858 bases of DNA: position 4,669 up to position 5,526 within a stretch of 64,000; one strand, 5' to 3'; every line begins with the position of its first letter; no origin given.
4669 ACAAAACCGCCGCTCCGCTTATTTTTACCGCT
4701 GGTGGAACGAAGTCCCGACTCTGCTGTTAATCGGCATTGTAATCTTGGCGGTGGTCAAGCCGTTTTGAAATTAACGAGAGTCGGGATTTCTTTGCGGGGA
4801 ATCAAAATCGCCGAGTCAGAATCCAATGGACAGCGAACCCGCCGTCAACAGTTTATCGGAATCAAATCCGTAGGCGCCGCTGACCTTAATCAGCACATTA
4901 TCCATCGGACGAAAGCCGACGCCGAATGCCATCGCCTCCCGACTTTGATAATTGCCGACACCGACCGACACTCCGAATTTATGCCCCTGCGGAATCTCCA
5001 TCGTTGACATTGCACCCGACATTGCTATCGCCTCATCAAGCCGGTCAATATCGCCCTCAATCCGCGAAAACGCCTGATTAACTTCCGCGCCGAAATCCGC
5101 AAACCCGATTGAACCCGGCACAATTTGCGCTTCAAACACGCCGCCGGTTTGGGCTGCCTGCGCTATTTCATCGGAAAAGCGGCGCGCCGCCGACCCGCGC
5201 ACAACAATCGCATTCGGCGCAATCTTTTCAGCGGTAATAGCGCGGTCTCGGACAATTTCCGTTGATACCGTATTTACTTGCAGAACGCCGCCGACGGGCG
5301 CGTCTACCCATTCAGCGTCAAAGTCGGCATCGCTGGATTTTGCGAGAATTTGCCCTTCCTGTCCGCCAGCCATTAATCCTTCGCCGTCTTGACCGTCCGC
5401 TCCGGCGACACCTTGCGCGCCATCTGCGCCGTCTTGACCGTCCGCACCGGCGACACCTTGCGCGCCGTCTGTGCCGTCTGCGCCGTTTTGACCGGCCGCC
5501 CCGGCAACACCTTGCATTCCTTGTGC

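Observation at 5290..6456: Proline-free 119-triplet collagen stalk inside a trimeric autotransporter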

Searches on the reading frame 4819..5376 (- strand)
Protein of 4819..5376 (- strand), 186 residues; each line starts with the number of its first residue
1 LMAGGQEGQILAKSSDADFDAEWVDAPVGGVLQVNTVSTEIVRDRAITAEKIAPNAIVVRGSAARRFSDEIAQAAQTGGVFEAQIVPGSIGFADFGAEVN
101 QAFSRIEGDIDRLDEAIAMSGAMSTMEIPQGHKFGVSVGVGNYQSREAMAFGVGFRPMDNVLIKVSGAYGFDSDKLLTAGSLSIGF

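Call 6: search_protein_families(library=pfam, proteins=[window:4819-5376:-], max_evalue=10)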
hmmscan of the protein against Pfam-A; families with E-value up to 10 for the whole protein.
seq(186 aa): 1 family
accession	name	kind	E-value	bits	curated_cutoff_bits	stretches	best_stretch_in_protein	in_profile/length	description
PF03895.21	YadA_anchor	-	1.1e-11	45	22.7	1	129-184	4-58/60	YadA-like membrane anchor domain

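Call 10: find_homologous_proteins(query=window:4819-5376:-, max_evalue=0.001)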
Query seq(186 aa) (186 aa): 3 proteins with E <= 0.001 among 179 candidates.
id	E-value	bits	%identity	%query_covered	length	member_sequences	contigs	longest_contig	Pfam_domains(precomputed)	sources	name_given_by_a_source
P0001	3.5e-104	364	95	99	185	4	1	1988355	PF03895.22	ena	-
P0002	1.3e-41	160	61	75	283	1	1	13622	PF03895.22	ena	-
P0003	7.2e-27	112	91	35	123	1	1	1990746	-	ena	-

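Call 11: find_encoding_contigs(protein=P0001, flank=10000, max_places=4)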
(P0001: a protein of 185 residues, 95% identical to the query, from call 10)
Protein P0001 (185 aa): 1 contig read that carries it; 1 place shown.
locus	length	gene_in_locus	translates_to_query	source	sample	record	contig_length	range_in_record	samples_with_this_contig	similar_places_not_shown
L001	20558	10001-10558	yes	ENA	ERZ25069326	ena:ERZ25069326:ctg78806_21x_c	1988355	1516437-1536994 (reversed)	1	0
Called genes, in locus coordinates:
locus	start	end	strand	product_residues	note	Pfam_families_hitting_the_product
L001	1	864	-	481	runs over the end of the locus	PF00206:Lyase_1, PF14698:ASL_C2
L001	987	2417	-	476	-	PF02113:Peptidase_S13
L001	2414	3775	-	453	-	PF00202:Aminotran_3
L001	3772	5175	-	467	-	PF00749:tRNA-synt_1c, PF19269:Anticodon_2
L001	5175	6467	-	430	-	PF02403:Seryl_tRNA_N, PF00587:tRNA-synt_2b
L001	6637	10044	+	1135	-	-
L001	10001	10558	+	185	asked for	PF03895:YadA_anchor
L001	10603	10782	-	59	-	-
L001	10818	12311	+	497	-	PF01266:DAO, PF16901:DAO_C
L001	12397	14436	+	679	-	PF00496:SBP_bac_5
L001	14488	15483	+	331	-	PF19300:BPD_transp_1_N, PF00528:BPD_transp_1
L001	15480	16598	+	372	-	PF12911:OppC_N, PF00528:BPD_transp_1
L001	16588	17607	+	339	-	PF00005:ABC_tran, PF13304:AAA_21 (weak), PF08352:oligo_HPY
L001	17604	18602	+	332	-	PF00005:ABC_tran, PF13401:AAA_22 (faint), PF08352:oligo_HPY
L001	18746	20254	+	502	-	PF00370:FGGY_N, PF02782:FGGY_C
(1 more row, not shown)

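Call 12: find_encoding_contigs(protein=P0002, flank=10000, max_places=4)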
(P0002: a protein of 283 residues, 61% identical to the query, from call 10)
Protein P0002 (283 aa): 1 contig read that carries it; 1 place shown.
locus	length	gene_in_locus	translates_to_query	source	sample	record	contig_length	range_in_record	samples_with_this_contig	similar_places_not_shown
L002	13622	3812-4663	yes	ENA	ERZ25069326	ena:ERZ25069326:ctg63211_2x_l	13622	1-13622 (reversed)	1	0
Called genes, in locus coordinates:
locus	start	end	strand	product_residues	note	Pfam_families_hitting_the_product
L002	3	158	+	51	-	?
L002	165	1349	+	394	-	PF00528:BPD_transp_1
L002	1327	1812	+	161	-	PF00528:BPD_transp_1 (weak)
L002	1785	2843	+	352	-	PF00005:ABC_tran, PF13304:AAA_21, PF08402:TOBE_2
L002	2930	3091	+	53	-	-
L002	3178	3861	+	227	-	-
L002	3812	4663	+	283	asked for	PF03895:YadA_anchor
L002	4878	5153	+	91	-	PF03741:TerC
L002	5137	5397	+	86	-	PF03741:TerC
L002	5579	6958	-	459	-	PF00206:Lyase_1, PF08328:ASL_C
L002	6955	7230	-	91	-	PF02646:RmuC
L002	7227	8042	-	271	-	PF02646:RmuC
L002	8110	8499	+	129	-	-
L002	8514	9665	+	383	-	PF03462:PCRF, PF00472:RF-1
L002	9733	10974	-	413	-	PF00365:PFK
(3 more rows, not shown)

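Call 24: search_protein_representatives(protein=window:4819-5376:-)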
Query: 186 residues. Proteins with E-value up to 0.001 (for the whole library): 525; up to 1e-10: 49; up to 1e-30: 2. The best 150 are listed.
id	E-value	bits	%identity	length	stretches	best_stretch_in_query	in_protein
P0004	4.8e-33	130.8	54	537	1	46-186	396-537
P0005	1.1e-31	126.3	46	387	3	32-186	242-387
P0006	6.2e-30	120.6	61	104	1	95-186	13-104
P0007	9.2e-30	120.1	47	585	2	39-186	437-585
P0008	6.0e-28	114.2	62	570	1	96-186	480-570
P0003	2.3e-27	112.3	91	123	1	1-65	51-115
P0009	5.5e-27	111.0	48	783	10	3-30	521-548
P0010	1.7e-24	102.9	40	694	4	36-186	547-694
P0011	2.1e-23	99.4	35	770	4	7-186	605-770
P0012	2.4e-23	99.2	55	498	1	98-186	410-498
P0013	2.8e-23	99.0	33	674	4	20-186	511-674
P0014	3.2e-23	98.8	47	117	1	83-186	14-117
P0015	2.0e-22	96.2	37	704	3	46-186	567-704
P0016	2.1e-22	96.1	72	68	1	119-186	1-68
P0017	4.1e-22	95.2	57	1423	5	2-31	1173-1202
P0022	2.0e-16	76.6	48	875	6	3-38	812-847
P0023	4.3e-16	75.6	53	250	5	3-31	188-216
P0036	1.1e-12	64.5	44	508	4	3-42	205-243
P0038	3.1e-12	63.0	42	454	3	2-39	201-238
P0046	5.1e-11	59.1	42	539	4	3-43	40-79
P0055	2.3e-10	56.9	53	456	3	3-30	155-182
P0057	3.1e-10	56.5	52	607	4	3-29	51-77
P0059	4.9e-10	55.9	50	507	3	2-34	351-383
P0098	1.3e-08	51.3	57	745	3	3-30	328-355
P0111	5.8e-08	49.1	50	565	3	3-41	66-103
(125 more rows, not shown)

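Call 36: search_protein_families(library=pfam, proteins=[P0036, P0038, P0046, P0055, P0057, P0059, P0098, P0111, P0023, P0022], max_evalue=0.001)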
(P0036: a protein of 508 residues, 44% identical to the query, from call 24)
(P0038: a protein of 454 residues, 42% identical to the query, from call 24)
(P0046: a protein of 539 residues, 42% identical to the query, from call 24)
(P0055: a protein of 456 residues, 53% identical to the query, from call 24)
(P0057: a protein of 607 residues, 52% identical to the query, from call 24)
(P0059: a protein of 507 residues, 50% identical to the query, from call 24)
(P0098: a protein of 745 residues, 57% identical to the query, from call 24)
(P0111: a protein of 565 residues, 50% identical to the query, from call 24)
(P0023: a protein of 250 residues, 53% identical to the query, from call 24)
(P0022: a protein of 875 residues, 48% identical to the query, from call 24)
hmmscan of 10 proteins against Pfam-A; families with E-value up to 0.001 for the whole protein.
P0036 (508 aa): 1 family
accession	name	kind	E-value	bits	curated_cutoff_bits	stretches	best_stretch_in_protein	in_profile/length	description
PF01391.23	Collagen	-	3.1e-06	27.3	27.2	1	106-140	3-37/60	Collagen triple helix repeat (20 copies)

P0038 (454 aa): 1 family
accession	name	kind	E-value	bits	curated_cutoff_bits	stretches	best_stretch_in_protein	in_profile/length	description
PF21939.1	Gp10_C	-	2.6e-13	51.5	27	1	350-453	22-139/139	Baseplate structural protein Gp10, C-terminal domain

P0046 (539 aa): 1 family
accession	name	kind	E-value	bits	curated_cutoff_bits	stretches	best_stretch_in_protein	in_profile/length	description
PF01391.23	Collagen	-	9.8e-15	54.5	27.2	3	269-304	9-44/60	Collagen triple helix repeat (20 copies)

P0055 (456 aa): 1 family
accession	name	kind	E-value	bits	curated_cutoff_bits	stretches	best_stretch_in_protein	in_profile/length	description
PF01391.23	Collagen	-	2.5e-18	66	27.2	3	217-271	4-58/60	Collagen triple helix repeat (20 copies)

P0057 (607 aa): 1 family
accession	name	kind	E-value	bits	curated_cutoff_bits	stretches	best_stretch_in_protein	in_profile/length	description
PF01391.23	Collagen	-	6.8e-13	48.6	27.2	2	76-131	3-58/60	Collagen triple helix repeat (20 copies)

P0059 (507 aa): 1 family
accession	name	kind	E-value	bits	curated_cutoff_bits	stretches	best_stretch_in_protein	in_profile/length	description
PF01391.23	Collagen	-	9.3e-27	93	27.2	4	137-192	1-56/60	Collagen triple helix repeat (20 copies)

P0098 (745 aa): 2 families
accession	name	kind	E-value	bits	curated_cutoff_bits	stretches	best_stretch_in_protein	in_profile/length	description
PF01391.23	Collagen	-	1.6e-33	114.6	27.2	4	93-148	3-58/60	Collagen triple helix repeat (20 copies)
PF05658.19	YadA_head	-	1.9e-05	25.4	25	0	487-510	2-25/27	YadA head domain repeat (2 copies)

P0111 (565 aa): 1 family
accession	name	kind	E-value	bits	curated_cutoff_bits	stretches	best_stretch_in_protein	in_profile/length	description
PF01391.23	Collagen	-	1.9e-12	47.2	27.2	2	135-186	1-52/60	Collagen triple helix repeat (20 copies)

P0023 (250 aa): 0 families

P0022 (875 aa): 0 families

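Call 37: search_protein_families(library=phrogs, proteins=[P0036, P0038, P0046, P0055, P0057, P0059, P0098, P0111, P0023, window:4819-5376:-], max_evalue=0.001)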
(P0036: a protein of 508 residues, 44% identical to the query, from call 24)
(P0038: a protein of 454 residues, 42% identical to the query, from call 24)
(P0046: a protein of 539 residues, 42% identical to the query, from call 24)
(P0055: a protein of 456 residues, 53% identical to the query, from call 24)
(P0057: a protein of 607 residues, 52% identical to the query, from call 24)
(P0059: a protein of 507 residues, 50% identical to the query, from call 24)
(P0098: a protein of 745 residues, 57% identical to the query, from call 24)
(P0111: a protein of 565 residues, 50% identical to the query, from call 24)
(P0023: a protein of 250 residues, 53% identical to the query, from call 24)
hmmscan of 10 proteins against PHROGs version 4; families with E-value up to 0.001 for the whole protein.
P0036 (508 aa): 19 families
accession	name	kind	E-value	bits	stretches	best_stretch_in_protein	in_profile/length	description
phrog_32311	-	unknown function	5.7e-20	72.6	3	63-126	79-142/577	-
phrog_22680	-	unknown function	4.3e-18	66.3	3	203-250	25-68/78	-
phrog_4120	-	tail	1.5e-15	58.1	2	133-193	114-175/360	minor tail protein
phrog_21765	-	unknown function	7.3e-15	55.9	2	149-285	94-230/422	-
phrog_10972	-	tail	1.2e-14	55.5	2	79-141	134-194/343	tail fiber protein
phrog_819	-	tail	1.3e-12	47.7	1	105-261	631-799/1024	tail protein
phrog_5073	-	tail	7.5e-10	39.4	1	105-308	107-295/519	tail fiber protein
phrog_27088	-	unknown function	1.9e-09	38.5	1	187-274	78-170/269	-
phrog_8745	-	tail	1.7e-07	29.9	1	61-270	1375-1550/1803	tail fiber protein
phrog_33012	-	unknown function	3.4e-07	29.1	1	199-240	851-892/1364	-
phrog_18350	-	tail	4.9e-06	27.4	1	62-143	119-199/253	tail fiber protein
phrog_366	-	tail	1.8e-05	25.4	0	79-141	316-376/474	tail fiber protein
phrog_1658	-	unknown function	0.00013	22.8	1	107-232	52-147/239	-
phrog_32409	-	tail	0.00013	21.3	0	102-142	189-229/884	tail fiber protein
phrog_1806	-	tail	0.00015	22.2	1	83-211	91-216/276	collagen like minor tail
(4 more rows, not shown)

P0038 (454 aa): 21 families
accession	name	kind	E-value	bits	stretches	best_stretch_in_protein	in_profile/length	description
phrog_24267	-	unknown function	1e-17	65.7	1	343-454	152-266/266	-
phrog_22680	-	unknown function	2.2e-15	57.7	2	110-152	26-68/78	-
phrog_32311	-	unknown function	2.6e-13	50.6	2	137-222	84-166/577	-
phrog_10972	-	tail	4e-12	47.3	1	174-204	167-197/343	tail fiber protein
phrog_21765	-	unknown function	2.5e-11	44.3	2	134-180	180-223/422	-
phrog_9116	-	tail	4e-09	36.8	1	373-446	129-204/455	tail protein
phrog_4120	-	tail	1.7e-08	34.8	0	228-279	121-172/360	minor tail protein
phrog_5717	-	tail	1.3e-07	31.2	1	349-453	1018-1149/1150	tail protein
phrog_3449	-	tail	5.2e-07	29.3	0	249-315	21-87/549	tail collar protein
phrog_33012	-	unknown function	6.7e-07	28.1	0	200-236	855-891/1364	-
phrog_27088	-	unknown function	1.4e-06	29.1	0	135-175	132-169/269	-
phrog_8469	-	tail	1.4e-06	28.8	1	363-399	162-198/303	tail fiber protein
phrog_819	-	tail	1.6e-06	27.6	1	95-252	658-783/1024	tail protein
phrog_8763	-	tail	3.2e-06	26.6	1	351-446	623-741/1024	tail protein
phrog_35419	-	tail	3.8e-06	27.4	0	108-148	46-86/414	tail fiber protein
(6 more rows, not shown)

P0046 (539 aa): 22 families
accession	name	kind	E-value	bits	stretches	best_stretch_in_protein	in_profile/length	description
phrog_5073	-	tail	4.9e-18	66.4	2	340-441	316-382/519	tail fiber protein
phrog_819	-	tail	2.1e-15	57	1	269-473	635-847/1024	tail protein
phrog_32311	-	unknown function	2.2e-14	54.2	3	290-360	71-141/577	-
phrog_22680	-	unknown function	5.3e-14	53.2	2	203-247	26-69/78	-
phrog_6320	-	tail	1.8e-13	51.2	1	269-394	118-231/745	tail fiber protein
phrog_10972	-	tail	2.3e-13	51.3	1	268-322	164-217/343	tail fiber protein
phrog_366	-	tail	6.4e-13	49.9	2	316-405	318-404/474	tail fiber protein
phrog_1806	-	tail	3.8e-11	43.8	1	266-389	105-238/276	collagen like minor tail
phrog_1658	-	unknown function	5.4e-11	43.7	1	275-434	42-164/239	-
phrog_18350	-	tail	1e-10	42.7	1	315-386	128-198/253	tail fiber protein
phrog_4120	-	tail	3.4e-10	40.4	2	231-281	121-172/360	minor tail protein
phrog_3904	-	tail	1.2e-09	38.1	1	267-390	672-819/1086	tail fiber protein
phrog_21765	-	unknown function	1.2e-07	32.2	0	231-273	183-222/422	-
phrog_32779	-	unknown function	1.5e-07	31.5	1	272-386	362-476/555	-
phrog_33012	-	unknown function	1.8e-07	30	1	384-456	855-929/1364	-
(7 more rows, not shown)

P0055 (456 aa): 41 families (the best 25 are shown)
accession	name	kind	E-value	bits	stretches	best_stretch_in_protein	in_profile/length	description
phrog_6320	-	tail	1.6e-32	114.2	2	216-299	130-212/745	tail fiber protein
phrog_10972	-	tail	1.2e-29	104.8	3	102-167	157-221/343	tail fiber protein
phrog_5073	-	tail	5.7e-27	95.9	2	216-296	260-339/519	tail fiber protein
phrog_366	-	tail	1.7e-26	94.7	2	202-316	297-388/474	tail fiber protein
phrog_38806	-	unknown function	1.9e-26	94.1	2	214-297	64-146/285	-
phrog_819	-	tail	2.8e-24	86.4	1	216-290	507-581/1024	tail protein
phrog_8745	-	tail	2.5e-18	65.8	2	217-300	1416-1499/1803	tail fiber protein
phrog_17587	-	tail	2e-17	63.9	2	213-288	347-422/641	tail fiber protein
phrog_1658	-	unknown function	4.9e-17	63.5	2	213-313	42-145/239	-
phrog_22680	-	unknown function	1.6e-16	61.3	2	73-101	24-52/78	-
phrog_3904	-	tail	3.8e-15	56.3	2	129-244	789-889/1086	tail fiber protein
phrog_22681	-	DNA, RNA and nucleotide metabolism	3.2e-14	54.1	1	92-128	104-140/157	DNA polymerase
phrog_16032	-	unknown function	1.7e-13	51.7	2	102-232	58-187/331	-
phrog_30509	-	tail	1.1e-12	48.6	1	209-344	28-161/254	collagen like minor tail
phrog_13892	-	tail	1.6e-12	48.3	2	76-150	6-81/676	minor tail protein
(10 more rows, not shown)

P0057 (607 aa): 21 families
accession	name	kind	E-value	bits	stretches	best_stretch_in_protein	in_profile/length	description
phrog_5073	-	tail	2.6e-18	67.4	1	76-194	263-380/519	tail fiber protein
phrog_6320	-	tail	9.6e-14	52.1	1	30-391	82-397/745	tail fiber protein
phrog_366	-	tail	2e-13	51.6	2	77-199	309-411/474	tail fiber protein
phrog_22680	-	unknown function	2.3e-13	51.2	1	297-323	22-48/78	-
phrog_819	-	tail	2.3e-13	50.2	1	29-544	476-852/1024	tail protein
phrog_8745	-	tail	3.7e-13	48.7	1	86-252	1383-1552/1803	tail fiber protein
phrog_1658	-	unknown function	1.3e-12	49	2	75-134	53-112/239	-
phrog_18350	-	tail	2.3e-12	48.1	2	76-157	116-198/253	tail fiber protein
phrog_33012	-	unknown function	5.7e-10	38.3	1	280-330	835-885/1364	-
phrog_26246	-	tail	5.8e-10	39.9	1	2-168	35-201/329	tail protein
phrog_17587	-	tail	1.3e-09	38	1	54-147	327-421/641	tail fiber protein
phrog_1806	-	tail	2.8e-09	37.7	1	30-117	150-231/276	collagen like minor tail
phrog_29268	-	unknown function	1.5e-08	34.3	1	75-202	404-530/653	-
phrog_38806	-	unknown function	4.3e-08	33.9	2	69-155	65-151/285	-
phrog_32123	-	unknown function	1.9e-07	30.8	1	74-143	236-305/532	-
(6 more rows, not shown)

P0059 (507 aa): 23 families
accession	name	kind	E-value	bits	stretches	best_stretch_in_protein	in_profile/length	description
phrog_6320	-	tail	6.9e-39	135.2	2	107-229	125-254/745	tail fiber protein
phrog_5073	-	tail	4.5e-33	116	2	262-376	263-388/519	tail fiber protein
phrog_819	-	tail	2.4e-26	93.2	2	105-234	634-786/1024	tail protein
phrog_8745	-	tail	1.9e-24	86.1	2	261-368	1390-1500/1803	tail fiber protein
phrog_366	-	tail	1.4e-17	65.3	3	106-209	302-405/474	tail fiber protein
phrog_18350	-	tail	7.2e-17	62.9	2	235-307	127-198/253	tail fiber protein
phrog_26246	-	tail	1.6e-14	54.8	2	105-191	93-179/329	tail protein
phrog_29268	-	unknown function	6.8e-13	48.6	2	263-402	424-564/653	-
phrog_1806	-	tail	8.7e-13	49.2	2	262-355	114-216/276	collagen like minor tail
phrog_22680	-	unknown function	4.7e-12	47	0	36-68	25-53/78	-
phrog_10972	-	tail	1.9e-11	45.1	1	131-197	157-223/343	tail fiber protein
phrog_26654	-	unknown function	6.3e-11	43.3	1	72-192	33-149/360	-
phrog_38766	-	head and packaging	3.9e-09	36.6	2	263-357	76-170/478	virion structural protein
phrog_33406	-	tail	1.5e-08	34.5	1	272-348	185-261/651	tail fiber protein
phrog_3904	-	tail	1.8e-08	34.2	0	148-200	767-819/1086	tail fiber protein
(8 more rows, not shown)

P0098 (745 aa): 45 families (the best 25 are shown)
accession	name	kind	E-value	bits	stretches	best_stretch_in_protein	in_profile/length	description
phrog_5073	-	tail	3.9e-52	178.9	3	96-199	260-363/519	tail fiber protein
phrog_6320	-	tail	1.2e-50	174.1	3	93-185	97-192/745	tail fiber protein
phrog_819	-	tail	3.5e-45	155.6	1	46-575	498-980/1024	tail protein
phrog_8745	-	tail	7.4e-27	94.1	2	142-254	1380-1492/1803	tail fiber protein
phrog_10972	-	tail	1.8e-26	94.4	5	133-193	157-217/343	tail fiber protein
phrog_366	-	tail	1.4e-25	91.7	3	90-164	308-382/474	tail fiber protein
phrog_38806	-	unknown function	1.8e-25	90.9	3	61-180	42-153/285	-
phrog_17587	-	tail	6.1e-25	88.7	4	71-166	327-420/641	tail fiber protein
phrog_1806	-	tail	6.4e-22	79.1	2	109-221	109-231/276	collagen like minor tail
phrog_18350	-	tail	1.2e-21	78.5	3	202-310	99-198/253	tail fiber protein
phrog_26246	-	tail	1.5e-21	77.9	2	93-205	94-209/329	tail protein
phrog_3420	-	unknown function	2.1e-20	72.9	1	93-333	154-381/929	-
phrog_1658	-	unknown function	1.1e-19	72.1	4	137-207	53-123/239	-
phrog_22681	-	DNA, RNA and nucleotide metabolism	8.1e-19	69.1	1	250-307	94-149/157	DNA polymerase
phrog_30509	-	tail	1.9e-18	67.5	3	170-251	40-120/254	collagen like minor tail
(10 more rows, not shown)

P0111 (565 aa): 36 families (the best 25 are shown)
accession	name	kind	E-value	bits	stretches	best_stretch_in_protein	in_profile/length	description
phrog_5073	-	tail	2.4e-27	97.1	2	257-484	262-454/519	tail fiber protein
phrog_819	-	tail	1.1e-25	91.1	3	229-328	451-565/1024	tail protein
phrog_366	-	tail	2.1e-23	84.5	2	108-337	155-388/474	tail fiber protein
phrog_6320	-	tail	5.4e-22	79.4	2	225-332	78-173/745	tail fiber protein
phrog_8745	-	tail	1.2e-19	70.2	2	259-443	1404-1595/1803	tail fiber protein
phrog_10972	-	tail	2.3e-16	61.2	2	107-197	134-222/343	tail fiber protein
phrog_32311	-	unknown function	1.2e-15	58.4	2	61-153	42-141/577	-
phrog_26246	-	tail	5.7e-12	46.5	2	228-338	81-191/329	tail protein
phrog_1806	-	tail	5.9e-11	43.2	2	53-208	99-253/276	collagen like minor tail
phrog_32123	-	unknown function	6.1e-11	42.3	2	129-191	215-287/532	-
phrog_22680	-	unknown function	7.5e-11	43.1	1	64-111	25-68/78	-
phrog_21765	-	unknown function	1.4e-10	41.8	2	94-156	183-242/422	-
phrog_25888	-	unknown function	1.1e-09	39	1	106-180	199-272/325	-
phrog_27088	-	unknown function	1.9e-09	38.5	2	174-260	82-171/269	-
phrog_26654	-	unknown function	2.2e-09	38.2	1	85-183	58-151/360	-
phrog_33012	-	unknown function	2e-05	23.2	0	63-100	854-891/1364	-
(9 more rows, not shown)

P0023 (250 aa): 4 families
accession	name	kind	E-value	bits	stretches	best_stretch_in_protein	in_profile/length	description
phrog_22680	-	unknown function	8.1e-18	65.5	0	79-102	25-48/78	-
phrog_33012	-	unknown function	1.7e-08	33.4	0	184-217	853-886/1364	-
phrog_32510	-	unknown function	1.6e-05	25.7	0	131-162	15-46/66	-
phrog_21249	-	tail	0.00051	19.5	0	138-170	393-425/809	tail protein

seq(186 aa): 5 families
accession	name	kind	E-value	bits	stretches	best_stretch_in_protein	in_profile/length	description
phrog_8062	-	unknown function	3.1e-13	51.1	1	95-186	119-209/209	-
phrog_17426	-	tail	7.1e-10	39.6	1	93-180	395-487/492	adhesin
phrog_26246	-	tail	6.4e-08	33.1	1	97-180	236-324/329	tail protein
phrog_10464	-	unknown function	9.7e-07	29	1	94-174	403-483/492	-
phrog_33012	-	unknown function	0.00032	19.2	1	1-83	855-931/1364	-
